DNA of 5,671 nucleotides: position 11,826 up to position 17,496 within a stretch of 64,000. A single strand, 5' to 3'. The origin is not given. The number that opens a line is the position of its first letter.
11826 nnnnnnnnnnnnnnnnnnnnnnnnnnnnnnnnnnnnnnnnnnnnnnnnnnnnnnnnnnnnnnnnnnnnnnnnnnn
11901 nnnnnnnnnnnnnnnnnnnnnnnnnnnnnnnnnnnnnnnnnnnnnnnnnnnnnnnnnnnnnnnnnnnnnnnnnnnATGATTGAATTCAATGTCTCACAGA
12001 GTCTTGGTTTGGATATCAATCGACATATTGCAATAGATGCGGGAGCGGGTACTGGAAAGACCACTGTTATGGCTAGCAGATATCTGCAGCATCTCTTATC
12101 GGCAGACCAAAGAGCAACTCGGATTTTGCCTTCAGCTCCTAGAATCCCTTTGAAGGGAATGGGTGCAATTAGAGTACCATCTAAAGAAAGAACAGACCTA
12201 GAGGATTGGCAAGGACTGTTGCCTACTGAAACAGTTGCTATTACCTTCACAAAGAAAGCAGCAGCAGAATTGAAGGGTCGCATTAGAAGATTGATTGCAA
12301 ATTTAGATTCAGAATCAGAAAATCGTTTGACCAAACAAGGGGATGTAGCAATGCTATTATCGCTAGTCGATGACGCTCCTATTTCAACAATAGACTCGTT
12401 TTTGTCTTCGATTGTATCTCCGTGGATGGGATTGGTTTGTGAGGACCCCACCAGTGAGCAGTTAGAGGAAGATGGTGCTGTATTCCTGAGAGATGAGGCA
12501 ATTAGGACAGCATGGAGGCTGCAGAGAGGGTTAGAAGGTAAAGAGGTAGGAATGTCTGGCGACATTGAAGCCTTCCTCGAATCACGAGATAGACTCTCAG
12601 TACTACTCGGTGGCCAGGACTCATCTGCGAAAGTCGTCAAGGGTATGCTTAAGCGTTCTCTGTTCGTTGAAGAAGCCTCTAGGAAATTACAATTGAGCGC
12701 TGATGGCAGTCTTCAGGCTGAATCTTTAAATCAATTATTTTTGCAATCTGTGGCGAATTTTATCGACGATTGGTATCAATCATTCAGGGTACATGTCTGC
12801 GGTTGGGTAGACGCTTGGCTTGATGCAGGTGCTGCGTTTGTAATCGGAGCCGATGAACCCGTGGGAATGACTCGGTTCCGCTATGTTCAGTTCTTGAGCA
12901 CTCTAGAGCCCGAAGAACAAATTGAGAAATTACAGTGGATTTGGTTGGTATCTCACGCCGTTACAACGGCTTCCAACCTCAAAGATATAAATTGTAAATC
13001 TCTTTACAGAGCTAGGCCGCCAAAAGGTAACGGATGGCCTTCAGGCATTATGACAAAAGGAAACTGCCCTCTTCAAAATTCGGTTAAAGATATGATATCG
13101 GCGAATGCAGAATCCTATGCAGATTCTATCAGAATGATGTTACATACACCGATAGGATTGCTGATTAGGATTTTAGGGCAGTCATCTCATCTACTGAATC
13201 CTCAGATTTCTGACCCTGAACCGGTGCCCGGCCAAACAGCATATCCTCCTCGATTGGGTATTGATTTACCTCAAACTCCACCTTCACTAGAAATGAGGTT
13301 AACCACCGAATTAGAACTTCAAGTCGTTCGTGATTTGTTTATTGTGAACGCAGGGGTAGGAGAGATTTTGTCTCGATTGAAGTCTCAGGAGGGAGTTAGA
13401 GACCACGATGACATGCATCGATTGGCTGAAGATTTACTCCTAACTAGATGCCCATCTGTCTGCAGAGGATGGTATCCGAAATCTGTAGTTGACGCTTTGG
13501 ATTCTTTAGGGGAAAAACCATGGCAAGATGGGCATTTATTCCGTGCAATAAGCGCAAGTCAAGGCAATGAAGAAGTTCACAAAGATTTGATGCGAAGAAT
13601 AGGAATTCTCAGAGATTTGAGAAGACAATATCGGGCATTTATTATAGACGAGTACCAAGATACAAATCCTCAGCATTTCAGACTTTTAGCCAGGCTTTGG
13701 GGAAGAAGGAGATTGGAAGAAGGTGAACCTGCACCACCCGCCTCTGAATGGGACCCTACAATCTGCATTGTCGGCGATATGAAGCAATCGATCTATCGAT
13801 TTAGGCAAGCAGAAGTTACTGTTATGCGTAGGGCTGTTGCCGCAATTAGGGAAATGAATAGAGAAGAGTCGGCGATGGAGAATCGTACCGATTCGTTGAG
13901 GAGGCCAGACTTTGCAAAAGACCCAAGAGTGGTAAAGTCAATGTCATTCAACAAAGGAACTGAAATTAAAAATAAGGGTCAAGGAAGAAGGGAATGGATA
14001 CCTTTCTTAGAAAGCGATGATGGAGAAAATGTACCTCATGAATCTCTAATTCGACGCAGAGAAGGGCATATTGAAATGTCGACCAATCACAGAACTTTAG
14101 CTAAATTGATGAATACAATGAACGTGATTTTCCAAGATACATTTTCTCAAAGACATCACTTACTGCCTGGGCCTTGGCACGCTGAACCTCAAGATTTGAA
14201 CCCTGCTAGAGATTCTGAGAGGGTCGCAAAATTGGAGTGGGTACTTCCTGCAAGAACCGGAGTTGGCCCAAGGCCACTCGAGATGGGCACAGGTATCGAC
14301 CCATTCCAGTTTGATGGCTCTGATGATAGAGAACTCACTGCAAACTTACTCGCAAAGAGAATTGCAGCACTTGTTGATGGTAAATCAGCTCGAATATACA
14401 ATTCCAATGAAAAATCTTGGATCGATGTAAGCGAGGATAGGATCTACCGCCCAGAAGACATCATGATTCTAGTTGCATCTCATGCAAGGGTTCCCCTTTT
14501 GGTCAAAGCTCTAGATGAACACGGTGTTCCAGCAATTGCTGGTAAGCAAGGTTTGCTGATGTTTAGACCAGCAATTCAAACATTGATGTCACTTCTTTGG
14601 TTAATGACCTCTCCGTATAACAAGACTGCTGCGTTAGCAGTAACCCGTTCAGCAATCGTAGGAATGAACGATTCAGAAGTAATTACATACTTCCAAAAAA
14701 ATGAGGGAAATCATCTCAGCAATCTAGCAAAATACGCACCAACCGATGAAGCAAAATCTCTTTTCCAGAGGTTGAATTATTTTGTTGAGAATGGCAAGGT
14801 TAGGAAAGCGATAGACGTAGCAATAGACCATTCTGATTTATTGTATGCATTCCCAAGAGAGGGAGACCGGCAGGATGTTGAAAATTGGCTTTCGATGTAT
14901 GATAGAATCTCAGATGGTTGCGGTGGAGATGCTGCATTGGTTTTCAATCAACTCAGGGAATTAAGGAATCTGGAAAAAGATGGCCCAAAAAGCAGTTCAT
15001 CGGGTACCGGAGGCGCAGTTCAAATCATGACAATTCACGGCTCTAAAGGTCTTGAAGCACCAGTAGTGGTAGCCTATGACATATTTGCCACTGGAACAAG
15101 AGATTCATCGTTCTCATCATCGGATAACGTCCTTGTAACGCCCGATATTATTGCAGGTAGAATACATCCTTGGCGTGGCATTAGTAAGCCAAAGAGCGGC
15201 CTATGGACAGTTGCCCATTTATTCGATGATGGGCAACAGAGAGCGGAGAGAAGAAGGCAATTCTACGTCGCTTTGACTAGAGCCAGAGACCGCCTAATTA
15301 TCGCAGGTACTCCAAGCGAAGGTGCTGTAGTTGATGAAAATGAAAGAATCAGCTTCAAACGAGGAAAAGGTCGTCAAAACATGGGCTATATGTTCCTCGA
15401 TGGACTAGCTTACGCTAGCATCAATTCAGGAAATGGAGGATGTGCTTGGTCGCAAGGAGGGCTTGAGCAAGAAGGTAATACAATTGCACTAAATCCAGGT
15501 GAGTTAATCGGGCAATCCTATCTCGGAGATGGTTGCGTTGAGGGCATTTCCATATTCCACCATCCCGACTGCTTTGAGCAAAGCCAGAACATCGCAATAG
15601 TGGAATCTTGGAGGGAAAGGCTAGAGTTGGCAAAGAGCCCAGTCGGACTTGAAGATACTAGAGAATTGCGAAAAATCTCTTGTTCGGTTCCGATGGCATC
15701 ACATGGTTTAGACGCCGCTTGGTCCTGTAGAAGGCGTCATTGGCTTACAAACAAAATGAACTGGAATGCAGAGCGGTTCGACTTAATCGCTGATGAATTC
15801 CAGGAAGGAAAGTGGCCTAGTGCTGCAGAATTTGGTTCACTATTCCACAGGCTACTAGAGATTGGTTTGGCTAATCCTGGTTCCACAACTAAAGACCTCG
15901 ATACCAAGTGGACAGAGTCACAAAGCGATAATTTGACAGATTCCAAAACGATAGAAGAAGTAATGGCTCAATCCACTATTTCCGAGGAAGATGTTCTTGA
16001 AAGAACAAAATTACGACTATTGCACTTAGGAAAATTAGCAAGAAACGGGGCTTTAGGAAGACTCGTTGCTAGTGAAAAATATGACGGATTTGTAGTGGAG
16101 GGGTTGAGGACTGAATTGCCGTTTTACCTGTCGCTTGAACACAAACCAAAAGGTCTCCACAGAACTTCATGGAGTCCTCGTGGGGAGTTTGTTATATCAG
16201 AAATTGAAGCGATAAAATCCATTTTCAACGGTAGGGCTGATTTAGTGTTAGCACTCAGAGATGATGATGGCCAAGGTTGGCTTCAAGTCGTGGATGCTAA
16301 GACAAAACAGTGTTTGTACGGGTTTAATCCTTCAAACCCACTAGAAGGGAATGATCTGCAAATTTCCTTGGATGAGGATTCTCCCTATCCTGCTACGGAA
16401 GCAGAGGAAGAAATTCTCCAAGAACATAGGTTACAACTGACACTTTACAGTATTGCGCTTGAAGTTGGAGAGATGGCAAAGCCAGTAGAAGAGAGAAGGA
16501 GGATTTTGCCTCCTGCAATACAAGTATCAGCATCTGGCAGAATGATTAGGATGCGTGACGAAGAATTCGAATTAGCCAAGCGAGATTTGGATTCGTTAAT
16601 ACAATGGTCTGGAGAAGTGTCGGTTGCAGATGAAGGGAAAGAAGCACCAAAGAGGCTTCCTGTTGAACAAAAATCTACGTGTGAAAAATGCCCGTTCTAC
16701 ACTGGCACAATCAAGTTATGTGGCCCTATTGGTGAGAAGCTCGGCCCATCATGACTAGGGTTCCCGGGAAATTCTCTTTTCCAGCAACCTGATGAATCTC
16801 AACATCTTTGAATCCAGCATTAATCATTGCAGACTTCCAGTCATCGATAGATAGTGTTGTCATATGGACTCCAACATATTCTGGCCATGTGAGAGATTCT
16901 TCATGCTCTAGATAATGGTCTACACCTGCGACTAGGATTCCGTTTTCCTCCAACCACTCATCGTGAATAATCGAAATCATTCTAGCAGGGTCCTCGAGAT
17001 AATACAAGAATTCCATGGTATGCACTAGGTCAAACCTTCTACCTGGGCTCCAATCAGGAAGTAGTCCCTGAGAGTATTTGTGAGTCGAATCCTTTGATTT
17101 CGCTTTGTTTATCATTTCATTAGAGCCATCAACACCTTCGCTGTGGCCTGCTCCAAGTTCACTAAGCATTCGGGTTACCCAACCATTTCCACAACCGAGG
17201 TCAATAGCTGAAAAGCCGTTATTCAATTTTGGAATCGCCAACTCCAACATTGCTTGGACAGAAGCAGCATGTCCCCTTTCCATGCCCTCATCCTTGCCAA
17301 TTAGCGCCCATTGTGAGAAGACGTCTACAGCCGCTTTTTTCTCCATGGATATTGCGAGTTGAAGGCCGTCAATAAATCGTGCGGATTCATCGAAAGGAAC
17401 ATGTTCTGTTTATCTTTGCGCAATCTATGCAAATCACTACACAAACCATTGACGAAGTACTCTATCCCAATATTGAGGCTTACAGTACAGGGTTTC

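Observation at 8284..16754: Bacterial-type AddAB helicase-nuclease pair embedded in an archaeal gene neighbourhood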

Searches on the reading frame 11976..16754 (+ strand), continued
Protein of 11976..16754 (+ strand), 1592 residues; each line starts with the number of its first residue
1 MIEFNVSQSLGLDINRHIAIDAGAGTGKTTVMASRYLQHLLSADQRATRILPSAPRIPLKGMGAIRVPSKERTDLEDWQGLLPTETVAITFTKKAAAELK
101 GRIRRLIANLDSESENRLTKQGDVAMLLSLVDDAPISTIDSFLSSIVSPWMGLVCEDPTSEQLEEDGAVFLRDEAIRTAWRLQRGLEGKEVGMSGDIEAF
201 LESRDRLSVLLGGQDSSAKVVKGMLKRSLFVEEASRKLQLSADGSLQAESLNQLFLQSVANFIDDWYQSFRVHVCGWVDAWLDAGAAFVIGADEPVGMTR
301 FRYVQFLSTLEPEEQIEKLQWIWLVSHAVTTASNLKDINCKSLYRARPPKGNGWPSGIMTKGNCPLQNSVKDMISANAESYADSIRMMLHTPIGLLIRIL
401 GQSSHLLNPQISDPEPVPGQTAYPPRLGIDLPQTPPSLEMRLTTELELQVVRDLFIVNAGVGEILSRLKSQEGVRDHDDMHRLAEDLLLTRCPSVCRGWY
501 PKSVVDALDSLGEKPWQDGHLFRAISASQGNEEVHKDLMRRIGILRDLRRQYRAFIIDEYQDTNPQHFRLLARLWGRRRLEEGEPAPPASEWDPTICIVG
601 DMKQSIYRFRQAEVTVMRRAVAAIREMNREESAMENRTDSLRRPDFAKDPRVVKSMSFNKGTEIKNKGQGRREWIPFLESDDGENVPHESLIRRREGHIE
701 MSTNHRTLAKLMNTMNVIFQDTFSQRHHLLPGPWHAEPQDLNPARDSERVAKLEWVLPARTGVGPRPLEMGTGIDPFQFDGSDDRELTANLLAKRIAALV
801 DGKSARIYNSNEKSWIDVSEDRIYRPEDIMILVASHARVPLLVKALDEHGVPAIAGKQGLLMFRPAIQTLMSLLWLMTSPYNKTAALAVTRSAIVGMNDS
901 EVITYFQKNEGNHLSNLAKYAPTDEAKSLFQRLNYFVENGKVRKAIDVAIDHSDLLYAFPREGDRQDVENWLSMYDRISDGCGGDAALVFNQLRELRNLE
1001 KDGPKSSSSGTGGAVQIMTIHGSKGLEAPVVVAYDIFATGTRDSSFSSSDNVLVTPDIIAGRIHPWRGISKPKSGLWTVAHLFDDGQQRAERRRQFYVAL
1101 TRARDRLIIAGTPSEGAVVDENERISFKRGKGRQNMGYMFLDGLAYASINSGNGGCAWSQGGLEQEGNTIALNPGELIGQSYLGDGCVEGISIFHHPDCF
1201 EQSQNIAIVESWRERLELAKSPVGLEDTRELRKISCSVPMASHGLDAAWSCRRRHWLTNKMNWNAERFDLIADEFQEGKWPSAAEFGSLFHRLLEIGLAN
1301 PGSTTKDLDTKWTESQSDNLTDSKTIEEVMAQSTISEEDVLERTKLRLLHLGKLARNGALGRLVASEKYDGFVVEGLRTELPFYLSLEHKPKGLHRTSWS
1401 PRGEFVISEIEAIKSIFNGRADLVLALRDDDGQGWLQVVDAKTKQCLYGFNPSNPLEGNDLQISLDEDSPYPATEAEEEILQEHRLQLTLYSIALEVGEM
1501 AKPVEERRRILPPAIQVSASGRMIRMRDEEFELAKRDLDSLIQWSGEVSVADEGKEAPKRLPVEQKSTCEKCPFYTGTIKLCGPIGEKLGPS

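Call 100: get_annotated_region(hit=H9, flank=6000)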
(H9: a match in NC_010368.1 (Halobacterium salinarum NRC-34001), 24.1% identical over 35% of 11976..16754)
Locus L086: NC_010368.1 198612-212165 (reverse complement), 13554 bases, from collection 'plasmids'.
description: Halobacterium salinarum R1 plasmid PHS3, complete sequence
organism: Halobacterium salinarum NRC-34001 (NCBI taxid 478009)
taxonomy: Archaea; Euryarchaeota; Halobacteria; Halobacteriales; Halobacteriaceae; Halobacterium; Halobacterium salinarum; Halobacterium salinarum NRC-34001
host: -; source: -; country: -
typing (MOB-suite, as given by PLSDB): non-mobilizable; replicon rep_cluster_621; mating-pair formation MPF_T
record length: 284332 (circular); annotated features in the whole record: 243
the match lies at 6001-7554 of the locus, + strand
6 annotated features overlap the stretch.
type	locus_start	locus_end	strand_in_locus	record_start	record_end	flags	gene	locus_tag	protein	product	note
CDS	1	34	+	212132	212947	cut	-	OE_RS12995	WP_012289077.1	IS5-like element ISH1A family transposase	GO:0006313 - DNA transposition [Evidence IEA]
CDS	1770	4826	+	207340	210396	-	-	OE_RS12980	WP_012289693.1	PD-(D/E)XK nuclease family protein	-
CDS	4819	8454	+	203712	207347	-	-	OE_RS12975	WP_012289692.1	UvrD-helicase domain-containing protein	-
CDS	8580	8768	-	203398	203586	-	-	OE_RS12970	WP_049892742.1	hypothetical protein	-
CDS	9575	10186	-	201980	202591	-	-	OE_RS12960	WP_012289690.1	HD family hydrolase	-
CDS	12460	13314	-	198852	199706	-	-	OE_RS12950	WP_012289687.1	DUF5694 domain-containing protein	-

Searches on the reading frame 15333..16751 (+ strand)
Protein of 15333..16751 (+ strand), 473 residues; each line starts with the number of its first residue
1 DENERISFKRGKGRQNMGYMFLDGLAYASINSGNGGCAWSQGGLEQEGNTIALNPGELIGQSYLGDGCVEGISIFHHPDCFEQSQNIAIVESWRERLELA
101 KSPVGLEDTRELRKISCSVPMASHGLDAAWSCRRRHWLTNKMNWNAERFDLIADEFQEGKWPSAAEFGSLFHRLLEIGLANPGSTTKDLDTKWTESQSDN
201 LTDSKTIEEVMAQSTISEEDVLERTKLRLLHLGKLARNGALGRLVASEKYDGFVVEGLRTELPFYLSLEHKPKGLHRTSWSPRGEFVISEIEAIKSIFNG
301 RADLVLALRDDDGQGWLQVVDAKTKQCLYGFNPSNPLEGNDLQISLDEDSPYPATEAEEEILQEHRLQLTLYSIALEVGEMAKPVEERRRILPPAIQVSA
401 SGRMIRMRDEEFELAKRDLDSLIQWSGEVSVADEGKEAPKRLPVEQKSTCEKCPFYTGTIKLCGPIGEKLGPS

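Call 60: predict_structure(alignment_id=A5)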
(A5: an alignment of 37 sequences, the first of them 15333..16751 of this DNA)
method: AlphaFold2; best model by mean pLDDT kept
length: 473 residues; sequences in the alignment: 37
mean_pLDDT: 87.8   pTM: 0.73
mean pLDDT of the five models: 87.8, 87.1, 86.0, 85.6, 85.2
residues with pLDDT >= 90: 283; 70-90: 150; 50-70: 36; < 50: 4
segments of 3 or more residues with pLDDT < 50: none
pLDDT, mean of each block of 10 residues (from residue 1): 72 77 88 84 79 84 83 67 57 71 59 90 93 92 85 64 93 96 85 93 96 92 96 96 94 95 95 88 83 96 96 96 94 93 90 95 96 96 93 97 96 98 94 82 93 89 92 81
secondary structure, 60 per line:
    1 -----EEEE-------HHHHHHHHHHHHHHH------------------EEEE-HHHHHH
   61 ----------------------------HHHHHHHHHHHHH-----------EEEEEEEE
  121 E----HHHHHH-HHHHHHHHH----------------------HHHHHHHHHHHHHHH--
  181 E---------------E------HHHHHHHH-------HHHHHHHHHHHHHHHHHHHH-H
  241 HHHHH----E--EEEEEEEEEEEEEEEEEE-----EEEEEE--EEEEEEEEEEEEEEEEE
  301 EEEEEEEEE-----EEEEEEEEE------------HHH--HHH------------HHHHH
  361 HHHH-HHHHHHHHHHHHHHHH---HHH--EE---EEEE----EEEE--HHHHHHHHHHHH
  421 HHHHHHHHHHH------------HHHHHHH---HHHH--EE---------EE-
elements in order: E6-9 H17-31 E50-53 H55-60 H89-101 E113-121 H126-131 H133-141 H164-178 H204-211 H219-238 H240-245 E253-270 E276-281 E284-309 E315-323 H356-364 H366-381 E395-398 E403-406 H409-431 H444-450 H454-457

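Call 63: fold_search(model_id=the predicted structure, library=pdb)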
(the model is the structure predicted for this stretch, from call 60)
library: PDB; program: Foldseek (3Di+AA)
matches with E <= 10: 222; with E <= 0.001: 10
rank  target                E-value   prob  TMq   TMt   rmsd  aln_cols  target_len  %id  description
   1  9np6_A                4.2e-06  1.00  0.35  0.20   8.6       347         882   12  Cryo-EM structure of AdnA(D934A)-AdnB(D1014A) in complex with AMPPNP and blunt end DNA (released 2025-03-19)
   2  4cej_B                4.5e-06  1.00  0.37  0.17   9.2       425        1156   14  Crystal structure of AddAB-DNA-ADPNP complex at 3 Angstrom resolution (released 2014-03-12)
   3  4ceh_B                6.1e-06  1.00  0.38  0.17   9.2       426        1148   14  Crystal structure of AddAB with a forked DNA substrate (released 2014-03-12)
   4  5ean_A                1.2e-05  1.00  0.35  0.17   9.7       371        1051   14  Crystal structure of Dna2 in complex with a 5' overhang DNA (released 2015-11-18)
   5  5eaw_A                1.5e-05  1.00  0.31  0.16  11.5       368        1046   14  Crystal structure of Dna2 nuclease-helicase (released 2015-11-18)
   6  6ppr_A                2.0e-05  1.00  0.34  0.21   8.7       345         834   13  Cryo-EM structure of AdnA(D934A)-AdnB(D1014A) in complex with AMPPNP and DNA (released 2019-11-20)
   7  9iab_B                3.0e-05  1.00  0.27  0.42   9.3       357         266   11  Structure of the Argonaute-associated Cas4 family protein 1 (ACE1) from Chroococcidiopsis thermalis (CtACE1) (released 2025-04-23)
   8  9iab_A                3.2e-05  1.00  0.27  0.42   9.4       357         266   11  Structure of the Argonaute-associated Cas4 family protein 1 (ACE1) from Chroococcidiopsis thermalis (CtACE1) (released 2025-04-23)
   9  7sjr_A                3.6e-05  1.00  0.33  0.19  19.3       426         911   13  Cryo-EM structure of AdnA-AdnB(W325A) in complex with DNA and AMPPNP (released 2021-12-22)
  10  5eax_A                4.6e-05  1.00  0.31  0.16  11.7       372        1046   14  Crystal structure of Dna2 in complex with an ssDNA (released 2015-11-18)
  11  3h4r                  1.8e-03  0.99  0.29  0.55   8.7       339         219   12  Crystal structure of E. coli RecE exonuclease (released 2009-05-26)
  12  7mi5_A                7.2e-03  0.97  0.24  0.21  11.9       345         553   12  Asymmetrical PAM-Non PAM prespacer bound Cas4/Cas1/Cas2 complex (released 2021-11-17)
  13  6vlz_s                1.1e-02  0.38  0.13  0.15  20.1       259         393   10  Structure of the human mitochondrial ribosome-EF-G1 complex (ClassI) (released 2020-08-05)
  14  7mi4_A                2.5e-02  0.92  0.26  0.22  12.8       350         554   12  Symmetrical PAM-PAM prespacer bound Cas4/Cas1/Cas2 complex (released 2021-11-17)
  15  8b1t_C                2.5e-02  0.63  0.24  0.13  18.2       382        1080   10  RecBCD-DNA in complex with the phage protein Abc2 (released 2022-12-28)
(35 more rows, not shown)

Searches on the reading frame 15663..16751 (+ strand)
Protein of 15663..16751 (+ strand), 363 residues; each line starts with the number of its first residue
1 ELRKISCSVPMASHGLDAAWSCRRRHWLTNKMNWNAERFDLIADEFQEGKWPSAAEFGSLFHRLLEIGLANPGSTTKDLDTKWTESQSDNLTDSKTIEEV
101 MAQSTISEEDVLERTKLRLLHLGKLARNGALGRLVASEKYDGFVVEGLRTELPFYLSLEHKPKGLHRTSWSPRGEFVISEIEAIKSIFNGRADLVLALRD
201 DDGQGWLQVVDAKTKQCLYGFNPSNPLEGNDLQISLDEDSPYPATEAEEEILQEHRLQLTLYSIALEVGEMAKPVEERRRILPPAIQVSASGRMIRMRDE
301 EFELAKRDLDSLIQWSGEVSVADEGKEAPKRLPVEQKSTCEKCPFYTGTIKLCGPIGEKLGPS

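Call 92: search_dna_similar(query=window:15663-16751:+, collection=plasmids, mode=protein, max_rows=20, max_evalue=0.01)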
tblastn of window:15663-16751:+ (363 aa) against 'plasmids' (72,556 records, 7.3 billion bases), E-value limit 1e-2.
No match.

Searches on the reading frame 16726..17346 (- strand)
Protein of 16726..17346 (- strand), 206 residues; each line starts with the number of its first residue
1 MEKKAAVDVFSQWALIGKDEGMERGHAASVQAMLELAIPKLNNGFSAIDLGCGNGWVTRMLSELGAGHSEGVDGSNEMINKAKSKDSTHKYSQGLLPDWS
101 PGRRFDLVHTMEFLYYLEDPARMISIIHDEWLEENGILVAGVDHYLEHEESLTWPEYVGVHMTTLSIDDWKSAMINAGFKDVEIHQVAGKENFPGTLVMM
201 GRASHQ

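Call 10: search_protein_families(library=pfam, proteins=[window:16726-17346:-], max_evalue=0.001)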
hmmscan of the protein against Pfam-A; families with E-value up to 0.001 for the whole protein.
window:16726-17346:- (206 aa): 6 families
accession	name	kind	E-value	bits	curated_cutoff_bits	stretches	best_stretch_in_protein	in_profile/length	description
PF13489.12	Methyltransf_23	-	8.3e-17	61.8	27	1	34-183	13-163/164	Methyltransferase domain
PF13649.12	Methyltransf_25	-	4.9e-10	40.4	27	1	48-124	2-86/97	Methyltransferase domain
PF08241.18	Methyltransf_11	-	1.4e-09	38.9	21.2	1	49-139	2-94/95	Methyltransferase domain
PF08242.18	Methyltransf_12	-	9.1e-09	36.4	30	1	48-138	1-98/98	Methyltransferase domain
PF13847.12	Methyltransf_31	-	3.4e-08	33.7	27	1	43-140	3-109/145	Methyltransferase domain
PF05401.17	NodS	-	0.00011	22.5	24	1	31-128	32-130/201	Nodulation protein S (NodS)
